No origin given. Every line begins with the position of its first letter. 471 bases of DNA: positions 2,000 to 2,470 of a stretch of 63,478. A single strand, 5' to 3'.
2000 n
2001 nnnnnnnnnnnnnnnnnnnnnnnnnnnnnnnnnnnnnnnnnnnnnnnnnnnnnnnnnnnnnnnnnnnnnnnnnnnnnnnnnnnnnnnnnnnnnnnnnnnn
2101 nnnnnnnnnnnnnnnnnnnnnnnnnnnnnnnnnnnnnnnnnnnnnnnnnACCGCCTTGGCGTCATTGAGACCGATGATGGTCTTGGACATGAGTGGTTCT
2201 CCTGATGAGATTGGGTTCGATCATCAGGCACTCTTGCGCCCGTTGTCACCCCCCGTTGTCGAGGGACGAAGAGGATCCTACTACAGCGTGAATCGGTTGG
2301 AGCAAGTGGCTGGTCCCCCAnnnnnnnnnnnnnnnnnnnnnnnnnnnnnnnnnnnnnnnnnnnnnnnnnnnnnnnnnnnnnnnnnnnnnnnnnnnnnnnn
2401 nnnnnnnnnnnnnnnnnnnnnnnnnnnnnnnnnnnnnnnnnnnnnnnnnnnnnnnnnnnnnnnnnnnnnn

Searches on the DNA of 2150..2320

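Call 96: search_rna_families(source=window, start=2150, end=2320, threshold=evalue, max_evalue=10)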
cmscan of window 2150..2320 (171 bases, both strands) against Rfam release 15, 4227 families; matches with E-value up to 10: 6.
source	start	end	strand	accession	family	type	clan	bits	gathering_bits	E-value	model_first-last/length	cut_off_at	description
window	2164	2228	-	RF02279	TtnuCD1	Gene; snRNA; snoRNA; CD-box;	-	15.8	70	9.4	1-63/63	no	Tetrahymena snoRNA TtnuCD1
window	2166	2219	+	RF01192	SNORD11B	Gene; snRNA; snoRNA; CD-box;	CL00103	13.8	50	9.7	1-87/87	no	Small nucleolar RNA SNORD11B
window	2279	2320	+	RF00216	IRES_c-myc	Cis-reg; IRES;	-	11.4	40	0.19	1-42/302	3'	c-myc internal ribosome entry site (IRES)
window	2170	2228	+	RF01303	sR49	Gene; snRNA; snoRNA; CD-box;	-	11.4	50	9.1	1-56/56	no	Small nucleolar RNA sR49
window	2168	2262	+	RF01575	DdR7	Gene; snRNA; snoRNA; CD-box;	-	11.3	80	6.6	1-98/98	no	Dictyostelium snoRNA Dd7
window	2170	2186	+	RF01307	sR55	Gene; snRNA; snoRNA; CD-box;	-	10.2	35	6.7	1-65/65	no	Small nucleolar RNA sR55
